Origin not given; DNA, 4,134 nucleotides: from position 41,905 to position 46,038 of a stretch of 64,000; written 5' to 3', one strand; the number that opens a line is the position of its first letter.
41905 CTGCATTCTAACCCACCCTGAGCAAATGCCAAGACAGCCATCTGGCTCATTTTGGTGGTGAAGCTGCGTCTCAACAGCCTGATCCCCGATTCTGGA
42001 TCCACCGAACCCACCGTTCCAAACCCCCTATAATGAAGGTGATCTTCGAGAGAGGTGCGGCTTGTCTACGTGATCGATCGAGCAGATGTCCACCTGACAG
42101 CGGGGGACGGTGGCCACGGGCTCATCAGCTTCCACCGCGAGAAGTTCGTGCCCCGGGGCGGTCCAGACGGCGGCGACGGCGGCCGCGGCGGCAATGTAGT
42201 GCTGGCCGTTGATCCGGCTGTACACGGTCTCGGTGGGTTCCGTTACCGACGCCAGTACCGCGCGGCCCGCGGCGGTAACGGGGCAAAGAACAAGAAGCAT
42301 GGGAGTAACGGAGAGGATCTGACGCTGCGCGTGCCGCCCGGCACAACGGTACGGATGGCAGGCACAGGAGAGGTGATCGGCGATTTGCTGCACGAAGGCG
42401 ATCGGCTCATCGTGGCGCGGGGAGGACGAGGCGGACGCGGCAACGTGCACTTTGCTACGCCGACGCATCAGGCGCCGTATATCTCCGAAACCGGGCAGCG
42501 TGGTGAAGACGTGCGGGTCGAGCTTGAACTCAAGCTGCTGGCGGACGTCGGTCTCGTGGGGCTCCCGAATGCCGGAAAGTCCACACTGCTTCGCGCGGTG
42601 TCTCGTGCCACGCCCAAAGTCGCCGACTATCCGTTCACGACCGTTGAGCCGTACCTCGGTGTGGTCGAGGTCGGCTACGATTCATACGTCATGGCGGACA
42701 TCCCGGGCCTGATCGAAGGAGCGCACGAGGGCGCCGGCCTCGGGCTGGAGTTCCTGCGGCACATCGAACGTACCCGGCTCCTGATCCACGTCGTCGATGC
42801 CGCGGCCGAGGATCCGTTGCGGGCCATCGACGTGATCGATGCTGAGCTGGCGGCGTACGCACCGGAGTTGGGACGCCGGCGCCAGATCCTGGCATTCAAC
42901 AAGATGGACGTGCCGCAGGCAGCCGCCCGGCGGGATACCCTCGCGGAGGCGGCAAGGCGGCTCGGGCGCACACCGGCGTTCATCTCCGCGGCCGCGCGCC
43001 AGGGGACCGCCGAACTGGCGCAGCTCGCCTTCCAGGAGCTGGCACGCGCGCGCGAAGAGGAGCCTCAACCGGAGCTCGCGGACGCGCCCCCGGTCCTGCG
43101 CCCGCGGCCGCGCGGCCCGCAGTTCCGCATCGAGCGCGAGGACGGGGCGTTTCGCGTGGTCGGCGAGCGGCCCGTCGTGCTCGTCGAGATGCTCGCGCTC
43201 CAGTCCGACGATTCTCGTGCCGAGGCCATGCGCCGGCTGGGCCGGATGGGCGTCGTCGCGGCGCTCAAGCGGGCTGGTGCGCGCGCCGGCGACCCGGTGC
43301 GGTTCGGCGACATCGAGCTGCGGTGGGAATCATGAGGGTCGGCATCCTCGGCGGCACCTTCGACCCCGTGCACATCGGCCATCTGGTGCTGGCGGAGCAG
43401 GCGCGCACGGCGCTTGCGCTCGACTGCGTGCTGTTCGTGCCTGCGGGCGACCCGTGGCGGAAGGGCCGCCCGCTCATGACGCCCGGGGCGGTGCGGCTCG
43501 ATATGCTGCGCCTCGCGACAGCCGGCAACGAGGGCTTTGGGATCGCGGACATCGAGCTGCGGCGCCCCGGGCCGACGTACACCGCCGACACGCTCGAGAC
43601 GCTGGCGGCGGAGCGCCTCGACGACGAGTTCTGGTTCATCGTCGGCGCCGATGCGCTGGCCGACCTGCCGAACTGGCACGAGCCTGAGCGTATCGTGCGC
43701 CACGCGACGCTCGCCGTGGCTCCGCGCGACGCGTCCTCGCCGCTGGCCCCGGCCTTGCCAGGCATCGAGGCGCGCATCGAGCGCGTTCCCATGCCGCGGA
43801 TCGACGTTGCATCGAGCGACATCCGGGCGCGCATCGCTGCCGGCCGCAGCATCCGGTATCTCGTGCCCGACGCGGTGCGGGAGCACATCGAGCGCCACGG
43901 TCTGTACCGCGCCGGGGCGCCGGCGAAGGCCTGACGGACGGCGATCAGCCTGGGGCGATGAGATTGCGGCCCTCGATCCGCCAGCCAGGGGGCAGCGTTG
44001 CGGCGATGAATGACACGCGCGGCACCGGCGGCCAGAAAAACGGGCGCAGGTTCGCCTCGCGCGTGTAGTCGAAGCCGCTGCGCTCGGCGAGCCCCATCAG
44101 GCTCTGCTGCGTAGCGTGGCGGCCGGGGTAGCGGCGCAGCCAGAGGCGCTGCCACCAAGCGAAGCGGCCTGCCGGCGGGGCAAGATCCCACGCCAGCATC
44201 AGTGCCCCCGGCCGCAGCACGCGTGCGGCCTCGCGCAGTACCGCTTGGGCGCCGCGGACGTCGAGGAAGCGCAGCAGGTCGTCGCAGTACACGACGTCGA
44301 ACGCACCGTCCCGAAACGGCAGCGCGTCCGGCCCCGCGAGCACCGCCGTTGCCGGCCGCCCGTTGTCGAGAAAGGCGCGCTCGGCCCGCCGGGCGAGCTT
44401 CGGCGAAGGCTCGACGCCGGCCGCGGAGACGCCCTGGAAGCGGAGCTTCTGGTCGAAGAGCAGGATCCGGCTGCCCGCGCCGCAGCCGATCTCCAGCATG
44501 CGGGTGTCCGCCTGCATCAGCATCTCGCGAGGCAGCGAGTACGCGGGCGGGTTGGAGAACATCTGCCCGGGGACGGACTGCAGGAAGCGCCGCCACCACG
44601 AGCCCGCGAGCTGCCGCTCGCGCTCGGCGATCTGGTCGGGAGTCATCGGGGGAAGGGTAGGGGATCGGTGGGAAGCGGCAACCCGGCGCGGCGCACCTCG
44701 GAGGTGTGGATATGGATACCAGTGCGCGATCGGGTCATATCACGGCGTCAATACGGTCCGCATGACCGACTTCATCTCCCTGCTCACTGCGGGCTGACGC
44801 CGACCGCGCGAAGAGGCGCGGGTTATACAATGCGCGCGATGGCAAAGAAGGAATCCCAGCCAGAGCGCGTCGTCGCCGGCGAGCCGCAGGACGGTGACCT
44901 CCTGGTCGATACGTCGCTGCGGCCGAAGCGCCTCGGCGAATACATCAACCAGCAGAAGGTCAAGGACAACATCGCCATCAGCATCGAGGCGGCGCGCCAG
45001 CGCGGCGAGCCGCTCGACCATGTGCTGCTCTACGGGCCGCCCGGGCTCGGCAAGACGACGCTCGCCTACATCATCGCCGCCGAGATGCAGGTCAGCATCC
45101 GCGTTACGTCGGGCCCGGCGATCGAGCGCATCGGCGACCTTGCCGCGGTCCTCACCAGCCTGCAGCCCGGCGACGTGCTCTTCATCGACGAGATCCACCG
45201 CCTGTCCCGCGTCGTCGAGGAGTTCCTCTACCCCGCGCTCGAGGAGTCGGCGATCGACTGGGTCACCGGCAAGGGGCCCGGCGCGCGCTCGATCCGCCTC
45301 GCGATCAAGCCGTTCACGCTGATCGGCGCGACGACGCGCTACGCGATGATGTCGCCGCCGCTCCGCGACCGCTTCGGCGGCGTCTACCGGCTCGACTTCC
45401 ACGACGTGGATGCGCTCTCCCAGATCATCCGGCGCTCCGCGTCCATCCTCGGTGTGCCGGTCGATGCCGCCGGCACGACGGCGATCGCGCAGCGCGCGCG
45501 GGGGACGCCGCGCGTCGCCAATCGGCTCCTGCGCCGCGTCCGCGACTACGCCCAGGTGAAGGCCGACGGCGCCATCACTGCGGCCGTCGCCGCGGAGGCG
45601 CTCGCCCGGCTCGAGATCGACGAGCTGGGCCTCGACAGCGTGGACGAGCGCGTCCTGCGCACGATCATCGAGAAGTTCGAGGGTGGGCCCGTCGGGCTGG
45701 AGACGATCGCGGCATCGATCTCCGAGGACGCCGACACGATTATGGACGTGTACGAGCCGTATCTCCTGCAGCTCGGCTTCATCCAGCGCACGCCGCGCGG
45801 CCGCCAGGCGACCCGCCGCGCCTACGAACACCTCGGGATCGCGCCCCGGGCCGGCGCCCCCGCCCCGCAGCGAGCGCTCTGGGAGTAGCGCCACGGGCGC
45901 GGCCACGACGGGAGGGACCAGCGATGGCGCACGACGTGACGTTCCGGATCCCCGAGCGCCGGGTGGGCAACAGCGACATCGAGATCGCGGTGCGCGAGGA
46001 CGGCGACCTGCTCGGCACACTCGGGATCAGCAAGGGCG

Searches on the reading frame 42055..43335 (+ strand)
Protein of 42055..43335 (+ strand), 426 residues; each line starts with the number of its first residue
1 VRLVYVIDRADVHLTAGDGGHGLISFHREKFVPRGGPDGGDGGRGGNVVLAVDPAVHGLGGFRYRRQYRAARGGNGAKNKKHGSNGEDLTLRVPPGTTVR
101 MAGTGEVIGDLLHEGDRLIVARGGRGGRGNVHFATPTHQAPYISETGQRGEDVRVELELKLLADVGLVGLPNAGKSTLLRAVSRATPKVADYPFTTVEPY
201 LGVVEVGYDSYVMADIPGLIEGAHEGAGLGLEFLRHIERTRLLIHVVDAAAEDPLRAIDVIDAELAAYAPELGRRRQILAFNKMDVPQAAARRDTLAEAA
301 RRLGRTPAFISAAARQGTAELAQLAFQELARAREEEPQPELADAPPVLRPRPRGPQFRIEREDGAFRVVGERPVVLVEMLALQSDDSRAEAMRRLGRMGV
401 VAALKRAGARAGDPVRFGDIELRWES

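Call 8: search_protein_families(library=pfam, proteins=[window:42055-43335:+], max_evalue=0.001)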
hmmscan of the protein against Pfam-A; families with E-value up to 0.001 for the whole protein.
window:42055-43335:+ (426 aa): 4 families
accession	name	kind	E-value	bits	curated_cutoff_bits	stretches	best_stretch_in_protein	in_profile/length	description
PF01018.28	GTP1_OBG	-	1.6e-55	187.4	27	1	7-161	1-155/155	GTP1/OBG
PF01926.29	MMR_HSR1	-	8.5e-25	87.5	21.9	1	164-283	1-113/113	50S ribosome-binding GTPase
PF09269.16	DUF1967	-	4.7e-14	52.6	27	1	357-424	1-70/70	Domain of unknown function (DUF1967)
PF02421.24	FeoB_N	-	3.5e-11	43.3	27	1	165-323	3-154/156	Ferrous iron transport protein B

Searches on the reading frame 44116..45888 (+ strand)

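Call 8: search_protein_families(library=pfam, proteins=[window:44116-45888:+], max_evalue=0.001)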
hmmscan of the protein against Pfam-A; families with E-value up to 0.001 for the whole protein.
window:44116-45888:+ (590 aa): 6 families
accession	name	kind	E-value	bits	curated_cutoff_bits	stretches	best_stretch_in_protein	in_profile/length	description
PF05496.18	RuvB_N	-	6.2e-73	244.2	27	1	268-426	1-159/159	Holliday junction DNA helicase RuvB P-loop domain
PF17864.7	AAA_lid_4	-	8.8e-29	99.5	27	1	431-502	3-74/74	RuvB AAA lid domain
PF05491.19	RuvB_C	-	4.6e-27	94.2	24.7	1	503-573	1-71/72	RuvB C-terminal winged helix domain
PF00004.35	AAA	-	2.9e-18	67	21.2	1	303-424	1-127/131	ATPase family associated with various cellular activities (AAA)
PF07728.20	AAA_5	-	2.1e-09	37.9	22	1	302-420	1-139/139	AAA domain (dynein-related subfamily)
PF20720.3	nSTAND3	-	0.00083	19.5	27.2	0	299-326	16-43/155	Novel STAND NTPase 3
